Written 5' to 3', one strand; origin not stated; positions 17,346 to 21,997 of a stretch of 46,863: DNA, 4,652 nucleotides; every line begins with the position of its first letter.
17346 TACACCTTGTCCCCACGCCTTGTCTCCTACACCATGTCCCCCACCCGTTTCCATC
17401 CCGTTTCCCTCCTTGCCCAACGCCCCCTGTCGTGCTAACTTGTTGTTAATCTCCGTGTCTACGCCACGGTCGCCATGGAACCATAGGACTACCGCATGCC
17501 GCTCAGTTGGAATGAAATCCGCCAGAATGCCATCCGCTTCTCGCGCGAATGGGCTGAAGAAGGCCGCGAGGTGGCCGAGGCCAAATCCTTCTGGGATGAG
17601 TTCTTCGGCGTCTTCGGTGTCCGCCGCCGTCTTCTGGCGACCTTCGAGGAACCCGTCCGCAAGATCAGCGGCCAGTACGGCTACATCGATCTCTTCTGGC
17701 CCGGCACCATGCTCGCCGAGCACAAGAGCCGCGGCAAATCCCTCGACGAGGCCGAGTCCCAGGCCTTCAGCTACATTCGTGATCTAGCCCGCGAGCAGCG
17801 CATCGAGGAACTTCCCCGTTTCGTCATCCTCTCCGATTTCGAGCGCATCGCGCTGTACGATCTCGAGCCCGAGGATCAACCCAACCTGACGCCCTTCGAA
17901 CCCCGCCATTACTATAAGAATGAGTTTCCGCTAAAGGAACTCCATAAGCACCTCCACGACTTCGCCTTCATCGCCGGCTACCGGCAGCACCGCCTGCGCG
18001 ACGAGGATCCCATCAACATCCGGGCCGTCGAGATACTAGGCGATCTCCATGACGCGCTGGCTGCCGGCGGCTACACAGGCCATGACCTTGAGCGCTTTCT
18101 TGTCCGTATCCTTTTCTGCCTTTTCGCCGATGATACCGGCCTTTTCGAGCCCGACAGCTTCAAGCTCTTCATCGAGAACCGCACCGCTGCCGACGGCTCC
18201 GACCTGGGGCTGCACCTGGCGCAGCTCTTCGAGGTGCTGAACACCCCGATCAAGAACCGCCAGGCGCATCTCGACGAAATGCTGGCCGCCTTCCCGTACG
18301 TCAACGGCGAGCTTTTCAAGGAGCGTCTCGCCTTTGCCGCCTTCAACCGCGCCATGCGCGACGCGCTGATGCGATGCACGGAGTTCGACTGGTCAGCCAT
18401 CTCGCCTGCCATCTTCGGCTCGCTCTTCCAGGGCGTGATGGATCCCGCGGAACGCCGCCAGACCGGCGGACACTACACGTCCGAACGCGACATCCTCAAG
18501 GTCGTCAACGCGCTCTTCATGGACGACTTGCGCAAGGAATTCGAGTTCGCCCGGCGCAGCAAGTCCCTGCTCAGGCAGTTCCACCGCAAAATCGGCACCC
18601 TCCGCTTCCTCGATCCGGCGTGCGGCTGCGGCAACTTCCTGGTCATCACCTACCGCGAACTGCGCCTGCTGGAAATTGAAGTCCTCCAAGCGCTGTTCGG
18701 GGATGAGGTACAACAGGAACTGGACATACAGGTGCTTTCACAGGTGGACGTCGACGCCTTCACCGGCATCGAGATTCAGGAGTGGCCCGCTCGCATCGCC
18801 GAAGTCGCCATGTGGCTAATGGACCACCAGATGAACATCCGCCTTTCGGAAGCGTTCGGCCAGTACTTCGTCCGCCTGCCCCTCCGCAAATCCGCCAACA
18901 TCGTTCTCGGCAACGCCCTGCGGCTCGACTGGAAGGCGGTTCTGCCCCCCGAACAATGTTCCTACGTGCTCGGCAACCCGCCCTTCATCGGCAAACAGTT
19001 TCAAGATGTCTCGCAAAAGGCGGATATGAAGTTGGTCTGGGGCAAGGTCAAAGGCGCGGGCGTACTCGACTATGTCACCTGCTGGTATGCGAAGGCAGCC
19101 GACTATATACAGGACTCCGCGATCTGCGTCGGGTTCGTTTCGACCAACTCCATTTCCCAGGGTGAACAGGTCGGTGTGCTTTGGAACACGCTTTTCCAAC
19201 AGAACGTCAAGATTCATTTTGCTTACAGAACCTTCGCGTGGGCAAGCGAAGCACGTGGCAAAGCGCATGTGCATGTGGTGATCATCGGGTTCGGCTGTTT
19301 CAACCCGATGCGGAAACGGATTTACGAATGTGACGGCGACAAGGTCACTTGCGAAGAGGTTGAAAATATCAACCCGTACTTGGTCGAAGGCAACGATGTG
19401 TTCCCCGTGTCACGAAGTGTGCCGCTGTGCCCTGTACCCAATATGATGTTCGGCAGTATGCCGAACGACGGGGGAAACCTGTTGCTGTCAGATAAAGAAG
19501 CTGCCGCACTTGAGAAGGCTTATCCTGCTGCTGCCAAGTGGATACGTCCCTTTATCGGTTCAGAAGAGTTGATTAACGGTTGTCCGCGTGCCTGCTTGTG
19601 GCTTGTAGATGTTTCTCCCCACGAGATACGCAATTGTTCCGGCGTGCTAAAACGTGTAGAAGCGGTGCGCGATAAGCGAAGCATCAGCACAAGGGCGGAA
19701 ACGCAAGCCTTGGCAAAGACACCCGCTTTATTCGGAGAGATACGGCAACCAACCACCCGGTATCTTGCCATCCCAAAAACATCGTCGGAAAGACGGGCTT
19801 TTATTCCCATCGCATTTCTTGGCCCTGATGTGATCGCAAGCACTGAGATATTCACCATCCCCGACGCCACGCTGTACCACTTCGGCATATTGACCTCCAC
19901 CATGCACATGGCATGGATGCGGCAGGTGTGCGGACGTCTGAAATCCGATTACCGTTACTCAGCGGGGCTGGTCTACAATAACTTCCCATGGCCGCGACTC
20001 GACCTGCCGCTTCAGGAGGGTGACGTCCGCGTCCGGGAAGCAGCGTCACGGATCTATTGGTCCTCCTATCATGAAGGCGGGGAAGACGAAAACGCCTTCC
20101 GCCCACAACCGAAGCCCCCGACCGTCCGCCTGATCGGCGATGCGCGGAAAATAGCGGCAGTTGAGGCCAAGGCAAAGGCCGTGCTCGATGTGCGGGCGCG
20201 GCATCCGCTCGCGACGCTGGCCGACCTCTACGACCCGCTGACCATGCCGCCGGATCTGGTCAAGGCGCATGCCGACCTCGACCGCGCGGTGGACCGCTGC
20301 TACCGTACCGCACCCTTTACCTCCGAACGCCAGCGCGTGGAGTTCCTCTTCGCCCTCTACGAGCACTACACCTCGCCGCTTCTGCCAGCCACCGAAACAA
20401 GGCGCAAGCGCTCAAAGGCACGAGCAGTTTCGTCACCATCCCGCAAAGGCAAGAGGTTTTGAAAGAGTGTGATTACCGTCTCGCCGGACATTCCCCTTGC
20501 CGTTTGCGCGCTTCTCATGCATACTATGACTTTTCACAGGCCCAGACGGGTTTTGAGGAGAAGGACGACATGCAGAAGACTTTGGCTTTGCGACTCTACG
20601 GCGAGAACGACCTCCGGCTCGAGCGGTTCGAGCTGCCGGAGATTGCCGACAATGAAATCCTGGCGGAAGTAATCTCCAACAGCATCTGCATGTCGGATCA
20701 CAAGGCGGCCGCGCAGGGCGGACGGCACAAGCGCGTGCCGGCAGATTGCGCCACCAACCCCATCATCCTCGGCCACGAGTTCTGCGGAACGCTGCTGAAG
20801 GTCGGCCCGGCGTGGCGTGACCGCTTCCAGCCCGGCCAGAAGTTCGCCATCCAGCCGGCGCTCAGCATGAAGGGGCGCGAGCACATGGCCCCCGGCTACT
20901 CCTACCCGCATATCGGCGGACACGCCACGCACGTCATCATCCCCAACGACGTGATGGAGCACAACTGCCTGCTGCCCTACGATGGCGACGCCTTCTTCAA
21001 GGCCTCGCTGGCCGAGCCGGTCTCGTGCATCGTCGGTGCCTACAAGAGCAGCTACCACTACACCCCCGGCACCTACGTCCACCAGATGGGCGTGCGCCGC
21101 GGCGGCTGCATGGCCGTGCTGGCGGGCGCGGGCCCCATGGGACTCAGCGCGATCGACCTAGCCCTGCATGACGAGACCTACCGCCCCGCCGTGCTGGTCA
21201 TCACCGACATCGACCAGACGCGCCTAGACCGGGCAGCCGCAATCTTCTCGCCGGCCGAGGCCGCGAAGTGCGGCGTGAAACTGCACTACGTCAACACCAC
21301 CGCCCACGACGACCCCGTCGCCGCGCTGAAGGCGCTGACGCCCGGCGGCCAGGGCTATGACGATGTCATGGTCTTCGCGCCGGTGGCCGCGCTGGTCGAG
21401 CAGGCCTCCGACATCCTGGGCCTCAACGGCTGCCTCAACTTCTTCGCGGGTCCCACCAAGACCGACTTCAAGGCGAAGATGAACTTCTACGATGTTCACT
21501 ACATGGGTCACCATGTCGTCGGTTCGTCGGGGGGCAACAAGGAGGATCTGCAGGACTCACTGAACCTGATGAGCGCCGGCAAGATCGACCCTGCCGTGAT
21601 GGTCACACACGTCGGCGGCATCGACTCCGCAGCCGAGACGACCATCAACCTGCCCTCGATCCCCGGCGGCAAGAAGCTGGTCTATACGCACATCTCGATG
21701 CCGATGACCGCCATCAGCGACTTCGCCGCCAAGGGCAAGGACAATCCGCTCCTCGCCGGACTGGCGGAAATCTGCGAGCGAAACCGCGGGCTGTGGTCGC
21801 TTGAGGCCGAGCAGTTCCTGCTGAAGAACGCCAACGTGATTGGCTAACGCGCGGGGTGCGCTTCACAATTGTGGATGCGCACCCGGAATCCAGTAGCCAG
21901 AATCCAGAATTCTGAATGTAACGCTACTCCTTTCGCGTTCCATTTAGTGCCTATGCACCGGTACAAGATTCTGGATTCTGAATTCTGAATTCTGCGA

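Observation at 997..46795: Every long intergenic region is assembled from one small lexicon of hairpin and short-word modules with a conserved order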

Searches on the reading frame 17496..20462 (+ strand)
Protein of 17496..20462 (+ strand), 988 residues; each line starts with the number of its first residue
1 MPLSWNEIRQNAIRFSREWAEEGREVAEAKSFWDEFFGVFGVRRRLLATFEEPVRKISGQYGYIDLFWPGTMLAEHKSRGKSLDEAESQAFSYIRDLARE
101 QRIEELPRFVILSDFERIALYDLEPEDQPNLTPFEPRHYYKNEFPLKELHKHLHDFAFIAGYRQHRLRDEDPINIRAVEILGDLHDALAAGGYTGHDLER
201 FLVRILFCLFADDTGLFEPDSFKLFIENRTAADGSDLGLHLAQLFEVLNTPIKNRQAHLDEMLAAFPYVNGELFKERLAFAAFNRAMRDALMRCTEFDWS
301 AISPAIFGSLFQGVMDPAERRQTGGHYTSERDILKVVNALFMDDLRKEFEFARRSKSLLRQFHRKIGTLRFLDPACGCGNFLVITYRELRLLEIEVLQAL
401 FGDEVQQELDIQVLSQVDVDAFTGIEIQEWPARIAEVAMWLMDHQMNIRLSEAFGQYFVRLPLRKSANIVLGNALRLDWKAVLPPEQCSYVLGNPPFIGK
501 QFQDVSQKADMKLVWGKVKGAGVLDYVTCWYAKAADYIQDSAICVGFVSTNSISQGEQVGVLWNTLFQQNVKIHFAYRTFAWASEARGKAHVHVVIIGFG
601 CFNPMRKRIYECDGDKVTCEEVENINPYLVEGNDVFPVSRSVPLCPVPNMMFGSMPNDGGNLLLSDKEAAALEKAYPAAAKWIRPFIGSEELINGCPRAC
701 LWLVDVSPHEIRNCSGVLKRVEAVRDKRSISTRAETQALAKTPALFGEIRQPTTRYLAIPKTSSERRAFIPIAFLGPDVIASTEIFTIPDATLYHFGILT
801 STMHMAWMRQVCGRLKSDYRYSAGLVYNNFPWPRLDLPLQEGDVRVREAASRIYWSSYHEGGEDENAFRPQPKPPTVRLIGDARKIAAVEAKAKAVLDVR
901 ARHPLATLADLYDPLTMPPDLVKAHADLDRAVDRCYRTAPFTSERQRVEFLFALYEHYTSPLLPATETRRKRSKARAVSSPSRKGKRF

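Call 23: find_encoding_contigs(protein=window:17496-20462:+, flank=10000, max_places=10)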
Protein window:17496-20462:+ (988 aa): 4 contigs read that carry it; 3 places shown.
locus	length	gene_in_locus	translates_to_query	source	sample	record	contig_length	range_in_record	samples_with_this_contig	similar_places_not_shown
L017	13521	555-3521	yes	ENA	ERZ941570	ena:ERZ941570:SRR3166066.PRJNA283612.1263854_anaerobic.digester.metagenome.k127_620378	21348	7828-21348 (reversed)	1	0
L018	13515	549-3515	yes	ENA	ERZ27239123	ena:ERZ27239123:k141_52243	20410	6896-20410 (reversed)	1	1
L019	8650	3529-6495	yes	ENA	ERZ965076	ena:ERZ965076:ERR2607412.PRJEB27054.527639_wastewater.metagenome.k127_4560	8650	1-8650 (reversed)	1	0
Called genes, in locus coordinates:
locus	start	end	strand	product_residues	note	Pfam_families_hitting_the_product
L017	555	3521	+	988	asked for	PF20464:MmeI_N, PF20465:MmeI_hel, PF20473:MmeI_Mtase, PF20466:MmeI_TRD, PF20467:MmeI_C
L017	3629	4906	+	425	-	PF08240:ADH_N, PF00107:ADH_zinc_N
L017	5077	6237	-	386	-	PF00266:Aminotran_5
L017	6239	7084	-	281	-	PF01592:NifU_N, PF04324:Fer2_BFD, PF01106:NifU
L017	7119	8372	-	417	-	PF01808:AICARFT_IMPCHas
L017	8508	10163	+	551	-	-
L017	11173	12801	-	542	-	PF13243:SQHop_cyclase_C (faint), PF09492:Pec_lyase (faint)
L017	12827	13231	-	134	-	PF02472:ExbD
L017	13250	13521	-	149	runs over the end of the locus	PF02472:ExbD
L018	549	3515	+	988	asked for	PF20464:MmeI_N, PF20465:MmeI_hel, PF20473:MmeI_Mtase, PF20466:MmeI_TRD, PF20467:MmeI_C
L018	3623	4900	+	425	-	PF08240:ADH_N, PF00107:ADH_zinc_N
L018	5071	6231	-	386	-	PF00266:Aminotran_5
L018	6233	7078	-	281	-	PF01592:NifU_N, PF04324:Fer2_BFD, PF01106:NifU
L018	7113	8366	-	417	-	PF01808:AICARFT_IMPCHas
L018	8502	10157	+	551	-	-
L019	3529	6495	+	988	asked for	PF20464:MmeI_N, PF20465:MmeI_hel, PF20473:MmeI_Mtase, PF20466:MmeI_TRD, PF20467:MmeI_C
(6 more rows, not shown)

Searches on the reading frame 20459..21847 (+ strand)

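Call 33: search_protein_families(library=pfam, proteins=[window:20459-21847:+])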
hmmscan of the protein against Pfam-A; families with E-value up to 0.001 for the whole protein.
window:20459-21847:+ (462 aa): 2 families
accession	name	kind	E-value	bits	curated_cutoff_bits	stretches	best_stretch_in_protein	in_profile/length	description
PF08240.17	ADH_N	-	5.2e-10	39.9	23.5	1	64-164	2-97/104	Alcohol dehydrogenase GroES-like domain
PF00107.32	ADH_zinc_N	-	2.1e-09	37.9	31.8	1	249-372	20-128/129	Zinc-binding dehydrogenase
